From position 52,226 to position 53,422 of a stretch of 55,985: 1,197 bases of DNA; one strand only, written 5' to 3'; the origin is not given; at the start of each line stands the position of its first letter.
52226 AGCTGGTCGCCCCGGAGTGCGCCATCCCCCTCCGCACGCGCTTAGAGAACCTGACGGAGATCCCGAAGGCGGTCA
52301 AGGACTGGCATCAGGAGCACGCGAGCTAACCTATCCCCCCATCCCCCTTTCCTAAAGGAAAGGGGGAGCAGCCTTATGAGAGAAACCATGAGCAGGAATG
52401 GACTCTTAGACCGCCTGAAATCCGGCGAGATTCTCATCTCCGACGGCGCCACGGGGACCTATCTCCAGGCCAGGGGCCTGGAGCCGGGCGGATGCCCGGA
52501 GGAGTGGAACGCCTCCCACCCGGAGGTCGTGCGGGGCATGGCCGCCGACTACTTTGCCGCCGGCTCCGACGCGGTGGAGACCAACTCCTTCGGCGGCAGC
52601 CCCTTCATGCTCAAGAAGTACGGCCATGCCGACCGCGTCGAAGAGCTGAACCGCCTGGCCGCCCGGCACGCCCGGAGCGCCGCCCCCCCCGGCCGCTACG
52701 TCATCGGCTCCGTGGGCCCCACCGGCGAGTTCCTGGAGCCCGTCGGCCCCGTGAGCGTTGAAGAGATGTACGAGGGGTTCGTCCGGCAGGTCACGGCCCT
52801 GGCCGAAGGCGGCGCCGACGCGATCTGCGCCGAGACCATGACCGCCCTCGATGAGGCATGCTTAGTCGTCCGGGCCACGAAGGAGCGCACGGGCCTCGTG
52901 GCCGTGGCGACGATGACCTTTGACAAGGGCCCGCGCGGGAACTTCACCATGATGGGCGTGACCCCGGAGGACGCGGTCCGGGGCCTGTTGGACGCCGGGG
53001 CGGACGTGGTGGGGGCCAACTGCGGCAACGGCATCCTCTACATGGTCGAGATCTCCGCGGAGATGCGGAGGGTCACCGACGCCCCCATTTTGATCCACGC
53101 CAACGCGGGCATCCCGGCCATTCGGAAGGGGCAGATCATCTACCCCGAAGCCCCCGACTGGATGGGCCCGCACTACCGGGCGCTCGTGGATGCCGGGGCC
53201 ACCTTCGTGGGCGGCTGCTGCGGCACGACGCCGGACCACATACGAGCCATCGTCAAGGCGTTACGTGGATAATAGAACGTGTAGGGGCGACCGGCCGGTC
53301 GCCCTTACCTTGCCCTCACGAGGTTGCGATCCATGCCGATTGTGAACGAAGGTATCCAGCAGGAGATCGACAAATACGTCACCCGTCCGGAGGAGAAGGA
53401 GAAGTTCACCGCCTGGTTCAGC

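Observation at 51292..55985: Corrinoid methyl-transfer cluster joining an MtaA-type methyltransferase to a stand-alone MetH-type homocysteine domain, with no pterin module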

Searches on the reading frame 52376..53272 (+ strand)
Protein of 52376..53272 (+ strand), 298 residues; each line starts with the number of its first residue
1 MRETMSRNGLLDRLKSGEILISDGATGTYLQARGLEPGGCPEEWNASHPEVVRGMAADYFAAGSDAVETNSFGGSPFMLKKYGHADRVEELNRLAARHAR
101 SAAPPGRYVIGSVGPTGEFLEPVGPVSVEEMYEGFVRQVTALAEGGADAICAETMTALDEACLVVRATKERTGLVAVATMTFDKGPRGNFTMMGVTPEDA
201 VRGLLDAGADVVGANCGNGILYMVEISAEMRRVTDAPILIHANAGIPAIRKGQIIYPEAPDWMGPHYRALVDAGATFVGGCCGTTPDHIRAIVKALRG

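Call 3: search_protein_families(library=pfam, proteins=[window:52376-53272:+], max_evalue=0.01)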
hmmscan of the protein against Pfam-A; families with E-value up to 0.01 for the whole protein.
window:52376-53272:+ (298 aa): 1 family
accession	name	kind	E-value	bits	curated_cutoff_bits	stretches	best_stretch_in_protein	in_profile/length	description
PF02574.22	S-methyl_trans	-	5.6e-65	220.5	22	1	20-296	1-283/283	Homocysteine S-methyltransferase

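Call 4: search_protein_families(library=ncbifam, proteins=[window:52376-53272:+], max_evalue=0.01)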
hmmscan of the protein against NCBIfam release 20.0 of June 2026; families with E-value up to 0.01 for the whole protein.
window:52376-53272:+ (298 aa): 5 families
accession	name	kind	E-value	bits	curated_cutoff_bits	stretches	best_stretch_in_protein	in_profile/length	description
NF006396.0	PRK08645.1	equivalog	3.6e-74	250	453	1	9-297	3-285/611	bifunctional homocysteine S-methyltransferase/methylenetetrahydrofolate reductase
NF005718.0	PRK07534.1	equivalog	4.2e-73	246.5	338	1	8-297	4-295/337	betaine--homocysteine S-methyltransferase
TIGR02082.1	metH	equivalog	4.6e-42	143.8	1010.85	1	18-296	4-312/1182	methionine synthase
NF007024.0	PRK09490.1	equivalog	2.2e-32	111.8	1497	1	45-296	61-329/1234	methionine synthase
NF007020.0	PRK09485.1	equivalog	1.1e-23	83.7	215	1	10-296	4-303/306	homocysteine S-methyltransferase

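Call 6: find_homologous_proteins(query=window:52376-53272:+, max_evalue=1e-20)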
Query window:52376-53272:+ (298 aa): 7967 proteins with E <= 1e-20 among 8000 candidates; the best 120 are listed.
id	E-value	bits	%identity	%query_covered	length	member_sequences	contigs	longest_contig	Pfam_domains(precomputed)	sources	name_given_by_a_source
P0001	4.6e-188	642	96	99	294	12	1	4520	PF02574.23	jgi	jgi:5-methyltetrahydrofolate--homocysteine methyltransferase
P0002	7.9e-169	579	86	97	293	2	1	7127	PF02574.23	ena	-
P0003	1.3e-160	552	82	98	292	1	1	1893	PF02574.23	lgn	-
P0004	5.1e-159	547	81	97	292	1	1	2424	PF02574.23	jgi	jgi:5-methyltetrahydrofolate--homocysteine methyltransferase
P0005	4.3e-156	537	80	97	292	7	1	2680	PF02574.23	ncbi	-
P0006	4.6e-155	534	79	98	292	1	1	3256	PF02574.23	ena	-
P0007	1.8e-154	532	79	98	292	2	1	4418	PF02574.23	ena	-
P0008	3.0e-146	505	75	98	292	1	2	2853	PF02574.23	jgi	jgi:5-methyltetrahydrofolate--homocysteine methyltransferase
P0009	1.6e-134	466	69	100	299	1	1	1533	PF02574.23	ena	-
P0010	1.8e-134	466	72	97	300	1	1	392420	PF02574.23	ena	-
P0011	1.9e-133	463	71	97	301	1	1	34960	PF02574.23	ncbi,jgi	jgi:5-methyltetrahydrofolate--homocysteine methyltransferase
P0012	4.1e-131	455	69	97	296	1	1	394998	PF02574.23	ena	-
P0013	5.2e-131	455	70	97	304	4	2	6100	PF02574.23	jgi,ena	-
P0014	6.3e-131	454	69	97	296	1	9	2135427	PF02574.23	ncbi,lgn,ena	-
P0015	6.4e-131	454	69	97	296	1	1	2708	PF02574.23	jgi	jgi:5-methyltetrahydrofolate--homocysteine methyltransferase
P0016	6.8e-131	454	70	97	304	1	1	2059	PF02574.23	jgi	-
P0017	7.0e-131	454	67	100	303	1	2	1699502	PF02574.23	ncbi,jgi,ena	jgi:5-methyltetrahydrofolate--homocysteine methyltransferase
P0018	9.3e-131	454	69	97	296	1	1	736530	PF02574.23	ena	-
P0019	1.2e-130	453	69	97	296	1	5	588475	PF02574.23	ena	-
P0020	1.2e-130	453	69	100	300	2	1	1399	PF02574.23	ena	-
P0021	1.5e-130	453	68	100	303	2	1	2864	PF02574.23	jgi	jgi:5-methyltetrahydrofolate--homocysteine methyltransferase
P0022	1.8e-130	453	67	99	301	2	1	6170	PF02574.23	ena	-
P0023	2.2e-130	453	70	97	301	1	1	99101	PF02574.23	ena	-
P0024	2.3e-130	453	67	100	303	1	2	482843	PF02574.23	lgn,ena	-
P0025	2.5e-130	452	70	96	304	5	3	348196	PF02574.23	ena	-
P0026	2.5e-130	452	67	98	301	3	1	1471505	PF02574.23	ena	-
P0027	2.6e-130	452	69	97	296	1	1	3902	PF02574.23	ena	-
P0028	3.2e-130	452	66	100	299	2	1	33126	PF02574.23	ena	-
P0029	4.2e-130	452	70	96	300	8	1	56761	PF02574.23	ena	-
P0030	7.2e-130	451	67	97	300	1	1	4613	PF02574.23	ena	-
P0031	8.9e-130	451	67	100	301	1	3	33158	PF02574.23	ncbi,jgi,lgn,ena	-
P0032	9.1e-130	451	69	97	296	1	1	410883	PF02574.23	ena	-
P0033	1.3e-129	450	69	97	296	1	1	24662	PF02574.23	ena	-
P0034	1.4e-129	450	67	98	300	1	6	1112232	PF02574.23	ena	-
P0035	2.0e-129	449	69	97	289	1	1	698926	PF02574.23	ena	-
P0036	3.8e-129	449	68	97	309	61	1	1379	PF02574.23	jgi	jgi:5-methyltetrahydrofolate--homocysteine methyltransferase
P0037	5.2e-129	448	67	98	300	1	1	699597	PF02574.23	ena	-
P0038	6.0e-129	448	68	97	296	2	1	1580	PF02574.23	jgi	-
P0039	6.3e-129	448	67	97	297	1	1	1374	PF02574.23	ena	-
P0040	8.9e-129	447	67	100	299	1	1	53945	PF02574.23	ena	-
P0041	1.9e-128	446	68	97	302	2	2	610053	PF02574.23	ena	-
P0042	2.3e-128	446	69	97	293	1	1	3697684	PF02574.23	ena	-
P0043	2.3e-128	446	70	97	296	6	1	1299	PF02574.23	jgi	jgi:5-methyltetrahydrofolate--homocysteine methyltransferase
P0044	3.1e-128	445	67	97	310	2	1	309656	PF02574.23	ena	-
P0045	4.0e-128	445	66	100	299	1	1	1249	PF02574.23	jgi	jgi:5-methyltetrahydrofolate--homocysteine methyltransferase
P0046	4.0e-128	445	67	97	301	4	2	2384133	PF02574.23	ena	-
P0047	5.5e-128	445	67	97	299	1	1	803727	PF02574.23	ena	-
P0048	6.6e-128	444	69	97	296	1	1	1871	PF02574.23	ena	-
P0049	7.1e-128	444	68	97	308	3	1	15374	PF02574.23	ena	-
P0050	8.1e-128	444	66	97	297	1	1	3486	PF02574.23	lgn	-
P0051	1.3e-127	443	69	97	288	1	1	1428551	PF02574.23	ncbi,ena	-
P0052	1.3e-127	443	67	97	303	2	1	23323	PF02574.23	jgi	jgi:5-methyltetrahydrofolate--homocysteine methyltransferase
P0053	1.4e-127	443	67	98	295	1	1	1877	PF02574.23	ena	-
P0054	1.6e-127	443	67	97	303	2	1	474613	PF02574.23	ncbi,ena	-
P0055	1.7e-127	443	66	100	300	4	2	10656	PF02574.23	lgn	-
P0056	2.0e-127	443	67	97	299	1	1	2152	PF02574.23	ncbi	-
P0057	2.2e-127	443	67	97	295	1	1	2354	PF02574.23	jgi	-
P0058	2.3e-127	443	67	97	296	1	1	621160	PF02574.23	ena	-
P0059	2.5e-127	443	66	100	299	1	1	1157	PF02574.23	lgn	-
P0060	2.8e-127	442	69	97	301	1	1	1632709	PF02574.23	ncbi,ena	-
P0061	2.8e-127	442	68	97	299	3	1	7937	PF02574.23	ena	-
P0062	3.4e-127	442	66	97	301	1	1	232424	PF02574.23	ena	-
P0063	3.7e-127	442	67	97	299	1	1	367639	PF02574.23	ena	-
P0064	4.2e-127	442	68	97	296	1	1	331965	PF02574.23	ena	-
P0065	5.0e-127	442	70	97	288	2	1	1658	PF02574.23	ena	-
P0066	6.1e-127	441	68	97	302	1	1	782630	PF02574.23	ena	-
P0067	8.3e-127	441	68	97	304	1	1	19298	PF02574.23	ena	-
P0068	9.7e-127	441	67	97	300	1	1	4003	PF02574.23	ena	-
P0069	1.1e-126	440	66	97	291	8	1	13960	PF02574.23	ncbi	-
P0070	1.1e-126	440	67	98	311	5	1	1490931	PF02574.23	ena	-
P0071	1.1e-126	440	69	97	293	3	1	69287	PF02574.23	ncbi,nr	ncbi:MAG: homocysteine S-methyltransferase family protein [Dehalococcoidia bacterium]|nr:homocystein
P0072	1.2e-126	440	69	97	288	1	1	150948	PF02574.23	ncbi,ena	-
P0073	1.2e-126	440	66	98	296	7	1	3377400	PF02574.23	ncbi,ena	-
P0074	1.4e-126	440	66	98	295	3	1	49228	PF02574.23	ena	-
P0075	1.9e-126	440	67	97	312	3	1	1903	PF02574.23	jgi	jgi:5-methyltetrahydrofolate--homocysteine methyltransferase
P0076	2.0e-126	440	66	97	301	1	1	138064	PF02574.23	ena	-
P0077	2.4e-126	439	68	97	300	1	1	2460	PF02574.23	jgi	jgi:5-methyltetrahydrofolate--homocysteine methyltransferase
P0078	2.5e-126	439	67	97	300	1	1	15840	PF02574.23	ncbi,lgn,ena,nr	ncbi:MAG: homocysteine S-methyltransferase family protein [Chloroflexi bacterium]|nr:homocysteine S-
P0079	2.6e-126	439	67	96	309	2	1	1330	PF02574.23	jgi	jgi:5-methyltetrahydrofolate--homocysteine methyltransferase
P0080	2.9e-126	439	67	97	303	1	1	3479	PF02574.23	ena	-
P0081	4.3e-126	438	66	98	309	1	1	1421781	PF02574.23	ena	-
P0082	4.4e-126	438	65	100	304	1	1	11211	PF02574.23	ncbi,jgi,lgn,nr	ncbi:MAG: methionine synthase [SAR202 cluster bacterium]|nr:methionine synthase [SAR202 cluster bact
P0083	4.7e-126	438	64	100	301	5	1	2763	PF02574.23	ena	-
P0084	5.7e-126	438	66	97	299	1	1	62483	PF02574.23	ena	-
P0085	6.0e-126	438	67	97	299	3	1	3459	PF02574.23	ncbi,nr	ncbi:MAG: homocysteine S-methyltransferase family protein [Chloroflexi bacterium]|nr:homocysteine S-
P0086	6.2e-126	438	65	100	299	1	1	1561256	PF02574.23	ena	-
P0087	9.2e-126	437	68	97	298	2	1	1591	PF02574.23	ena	-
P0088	1.1e-125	437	66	99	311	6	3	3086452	PF02574.23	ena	-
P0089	1.2e-125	437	67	97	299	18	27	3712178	PF02574.23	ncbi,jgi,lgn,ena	jgi:5-methyltetrahydrofolate--homocysteine methyltransferase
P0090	1.3e-125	437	67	98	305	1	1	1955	PF02574.23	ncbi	-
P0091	1.4e-125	437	68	97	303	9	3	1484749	PF02574.23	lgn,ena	-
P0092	1.6e-125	437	66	97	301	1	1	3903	PF02574.23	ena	-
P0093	1.6e-125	437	67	100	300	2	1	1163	PF02574.23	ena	-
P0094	1.7e-125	437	66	99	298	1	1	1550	PF02574.23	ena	-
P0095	1.7e-125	437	68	97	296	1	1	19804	PF02574.23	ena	-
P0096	1.9e-125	436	67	97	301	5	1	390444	PF02574.23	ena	-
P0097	2.0e-125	436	66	99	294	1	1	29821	PF02574.23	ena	-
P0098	2.0e-125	436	66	100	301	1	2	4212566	PF02574.23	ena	-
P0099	2.2e-125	436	68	97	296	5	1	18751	PF02574.23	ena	-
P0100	2.2e-125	436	68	96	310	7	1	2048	PF02574.23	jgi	-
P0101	2.3e-125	436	66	97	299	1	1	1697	PF02574.23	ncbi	-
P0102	2.5e-125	436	67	100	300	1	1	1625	PF02574.23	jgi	-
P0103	2.9e-125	436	66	97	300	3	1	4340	PF02574.23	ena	-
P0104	3.0e-125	436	66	100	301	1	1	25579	PF02574.23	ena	-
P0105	3.3e-125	436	67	97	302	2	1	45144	PF02574.23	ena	-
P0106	3.6e-125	435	65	97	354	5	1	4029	PF02574.23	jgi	jgi:5-methyltetrahydrofolate--homocysteine methyltransferase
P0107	3.6e-125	435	66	100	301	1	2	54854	PF02574.23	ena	-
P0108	4.4e-125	435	66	100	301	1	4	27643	PF02574.23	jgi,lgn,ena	-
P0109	4.6e-125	435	66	98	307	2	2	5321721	PF02574.23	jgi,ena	jgi:5-methyltetrahydrofolate--homocysteine methyltransferase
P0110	4.8e-125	435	66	97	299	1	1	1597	PF02574.23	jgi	jgi:5-methyltetrahydrofolate--homocysteine methyltransferase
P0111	4.8e-125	435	67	97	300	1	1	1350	PF02574.23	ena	-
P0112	6.1e-125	435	66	100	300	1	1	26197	PF02574.23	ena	-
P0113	6.8e-125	435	67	97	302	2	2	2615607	PF02574.23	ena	-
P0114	7.1e-125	434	66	99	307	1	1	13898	PF02574.23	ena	-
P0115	7.4e-125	434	66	97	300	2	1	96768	PF02574.23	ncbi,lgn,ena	-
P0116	7.5e-125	434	67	100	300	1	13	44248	PF02574.23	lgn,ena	-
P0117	8.5e-125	434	66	97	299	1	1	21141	PF02574.23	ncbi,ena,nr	ncbi:MAG: homocysteine S-methyltransferase family protein [SAR324 cluster bacterium]|nr:homocysteine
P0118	9.2e-125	434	66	100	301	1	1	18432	PF02574.23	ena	-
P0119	9.4e-125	434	66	100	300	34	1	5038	PF02574.23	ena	-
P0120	9.8e-125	434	67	97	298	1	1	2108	PF02574.23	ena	-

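Call 13: find_encoding_contigs(protein=P0010, flank=8000, max_places=3)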
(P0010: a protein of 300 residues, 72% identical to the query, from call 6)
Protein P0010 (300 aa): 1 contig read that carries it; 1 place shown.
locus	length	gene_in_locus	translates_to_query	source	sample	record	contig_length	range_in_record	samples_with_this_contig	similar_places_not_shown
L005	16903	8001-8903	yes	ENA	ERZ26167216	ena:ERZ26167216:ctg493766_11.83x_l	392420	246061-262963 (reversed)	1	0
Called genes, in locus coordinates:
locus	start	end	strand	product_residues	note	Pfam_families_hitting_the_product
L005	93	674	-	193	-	PF01174:SNO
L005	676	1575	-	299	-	PF01680:SOR_SNZ, PF05690:ThiG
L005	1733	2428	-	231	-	PF00005:ABC_tran, PF13304:AAA_21 (faint)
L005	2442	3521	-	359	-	PF12704:MacB_PCD, PF02687:FtsX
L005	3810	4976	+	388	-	PF00296:Bac_luciferase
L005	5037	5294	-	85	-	PF22742:PspAB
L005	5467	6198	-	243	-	PF05569:Peptidase_M56 (weak), PF01435:Peptidase_M48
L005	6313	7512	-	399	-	PF00291:PALP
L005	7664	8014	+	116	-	PF13769:Virulence_fact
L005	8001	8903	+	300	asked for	PF02574:S-methyl_trans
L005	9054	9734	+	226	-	-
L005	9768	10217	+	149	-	PF12225:DUF5981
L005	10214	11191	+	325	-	PF02219:MTHFR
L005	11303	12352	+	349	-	PF01208:URO-D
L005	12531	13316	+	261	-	PF02607:B12-binding_2, PF02310:B12-binding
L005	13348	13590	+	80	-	-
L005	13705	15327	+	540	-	PF00111:Fer2 (weak), PF17651:Raco_middle, PF14574:RACo_C_ter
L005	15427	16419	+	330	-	PF00389:2-Hacid_dh, PF00670:AdoHcyase_NAD (faint), PF02826:2-Hacid_dh_C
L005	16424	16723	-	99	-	PF01661:Macro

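Call 29: search_solved_structures(query=window:52376-53272:+, max_evalue=1e-10, show_alignments=2)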
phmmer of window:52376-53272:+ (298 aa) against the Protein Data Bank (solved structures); distinct sequences matched with E-value up to 1e-10: 12.
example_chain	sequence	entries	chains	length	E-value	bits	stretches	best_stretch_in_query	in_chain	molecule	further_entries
1q7m_A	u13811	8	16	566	1.7e-45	159.1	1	11-296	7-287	5-methyltetrahydrofolate S-homocysteine methyltransferase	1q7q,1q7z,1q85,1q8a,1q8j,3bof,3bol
8g3h_A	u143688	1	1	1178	1.3e-40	143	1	13-298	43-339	Methionine synthase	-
8ssc_A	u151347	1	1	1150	3.4e-38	135.1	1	20-298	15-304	Methionine synthase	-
9cbr_A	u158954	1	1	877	1.5e-37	133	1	20-298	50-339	Methionine synthase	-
9cbp_A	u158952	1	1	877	7.1e-36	127.5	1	20-298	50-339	Methionine synthase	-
1lt7_A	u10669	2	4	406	9e-25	91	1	6-296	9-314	BETAINE-HOMOCYSTEINE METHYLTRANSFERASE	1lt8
1umy_A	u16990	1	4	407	1.8e-23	86.7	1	6-296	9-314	Betaine--homocysteine S-methyltransferase 1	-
4m3p_A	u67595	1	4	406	3.1e-23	86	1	6-296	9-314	Betaine--homocysteine S-methyltransferase 1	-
8d45_A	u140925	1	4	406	3.2e-23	85.9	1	6-296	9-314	Betaine--homocysteine S-methyltransferase 1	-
4ccz_A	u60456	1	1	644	1.1e-21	80.9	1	45-297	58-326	METHIONINE SYNTHASE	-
9ssp_A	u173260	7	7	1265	2.5e-21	79.7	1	45-297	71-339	Methionine synthase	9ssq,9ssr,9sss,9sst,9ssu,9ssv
5dml_A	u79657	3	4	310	1.3e-13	54.4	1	9-292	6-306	Homocysteine S-methyltransferase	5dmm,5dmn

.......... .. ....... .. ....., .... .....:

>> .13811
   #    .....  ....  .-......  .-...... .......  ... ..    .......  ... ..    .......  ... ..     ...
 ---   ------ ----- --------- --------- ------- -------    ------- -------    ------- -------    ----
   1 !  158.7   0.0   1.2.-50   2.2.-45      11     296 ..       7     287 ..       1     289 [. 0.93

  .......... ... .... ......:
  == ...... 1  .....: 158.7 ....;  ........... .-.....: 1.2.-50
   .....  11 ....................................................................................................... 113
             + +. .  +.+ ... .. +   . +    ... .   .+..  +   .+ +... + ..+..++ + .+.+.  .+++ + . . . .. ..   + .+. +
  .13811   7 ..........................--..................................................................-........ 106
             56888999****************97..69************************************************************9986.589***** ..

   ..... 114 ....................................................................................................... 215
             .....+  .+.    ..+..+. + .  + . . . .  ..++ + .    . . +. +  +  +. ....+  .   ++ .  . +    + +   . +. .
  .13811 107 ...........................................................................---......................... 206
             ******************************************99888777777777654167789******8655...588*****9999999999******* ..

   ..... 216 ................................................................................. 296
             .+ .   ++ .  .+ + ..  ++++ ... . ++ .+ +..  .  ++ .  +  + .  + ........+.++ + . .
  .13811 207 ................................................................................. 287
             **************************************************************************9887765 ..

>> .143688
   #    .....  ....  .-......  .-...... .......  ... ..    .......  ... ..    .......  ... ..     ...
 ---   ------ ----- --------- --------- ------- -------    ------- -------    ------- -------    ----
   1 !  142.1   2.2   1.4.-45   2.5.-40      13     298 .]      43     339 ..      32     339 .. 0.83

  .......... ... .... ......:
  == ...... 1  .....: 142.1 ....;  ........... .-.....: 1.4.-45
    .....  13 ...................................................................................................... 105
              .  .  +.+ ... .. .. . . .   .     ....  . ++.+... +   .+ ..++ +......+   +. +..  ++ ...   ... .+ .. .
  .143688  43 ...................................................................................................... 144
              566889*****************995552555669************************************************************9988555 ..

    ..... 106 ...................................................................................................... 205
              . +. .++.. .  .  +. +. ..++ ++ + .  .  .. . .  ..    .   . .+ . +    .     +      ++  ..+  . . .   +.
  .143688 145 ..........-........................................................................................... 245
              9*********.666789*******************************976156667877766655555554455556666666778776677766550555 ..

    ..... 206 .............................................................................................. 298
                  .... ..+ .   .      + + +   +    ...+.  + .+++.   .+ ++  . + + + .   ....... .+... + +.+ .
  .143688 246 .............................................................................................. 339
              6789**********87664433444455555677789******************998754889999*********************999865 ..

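Call 33: search_protein_families(library=pfam, proteins=[L005:9054-9734:+], max_evalue=10)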
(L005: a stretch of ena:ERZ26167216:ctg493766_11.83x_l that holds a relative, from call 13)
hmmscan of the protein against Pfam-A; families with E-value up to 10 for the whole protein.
L005:9054-9734:+ (226 aa): 0 families

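Call 67: find_encoding_contigs(protein=P0014, flank=10000, max_places=1)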
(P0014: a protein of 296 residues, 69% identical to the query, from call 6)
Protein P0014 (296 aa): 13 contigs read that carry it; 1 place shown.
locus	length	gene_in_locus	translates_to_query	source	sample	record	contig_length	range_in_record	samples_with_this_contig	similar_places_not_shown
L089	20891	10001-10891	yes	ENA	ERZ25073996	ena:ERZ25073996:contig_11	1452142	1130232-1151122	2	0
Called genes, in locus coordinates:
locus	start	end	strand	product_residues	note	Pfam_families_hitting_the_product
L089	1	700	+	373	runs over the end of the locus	PF08448:PAS_4, PF07730:HisKA_3, PF13581:HATPase_c_2 (weak), PF02518:HATPase_c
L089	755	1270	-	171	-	PF17248:DUF5317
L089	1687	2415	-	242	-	PF03704:BTAD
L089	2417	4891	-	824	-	PF13428:TPR_14 (faint), PF25873:WHD_MalT, PF13432:TPR_16 (faint), PF14938:SNAP (faint), PF17874:TPR_MalT (weak), PF13424:TPR_12, PF17874:TPR_MalT, PF13424:TPR_12, +5 more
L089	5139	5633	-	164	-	PF10604:Polyketide_cyc2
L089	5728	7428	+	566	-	PF05598:DUF772, PF01609:DDE_Tnp_1, PF13751:DDE_Tnp_1_6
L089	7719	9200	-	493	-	PF02225:PA, PF04389:Peptidase_M28, PF01546:Peptidase_M20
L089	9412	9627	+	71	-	-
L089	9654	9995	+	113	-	PF13769:Virulence_fact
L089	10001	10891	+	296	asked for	PF02574:S-methyl_trans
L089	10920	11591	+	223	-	-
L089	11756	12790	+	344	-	PF01208:URO-D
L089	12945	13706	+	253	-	PF02607:B12-binding_2, PF02310:B12-binding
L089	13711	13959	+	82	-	-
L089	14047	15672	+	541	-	PF00111:Fer2 (weak), PF17651:Raco_middle, PF14574:RACo_C_ter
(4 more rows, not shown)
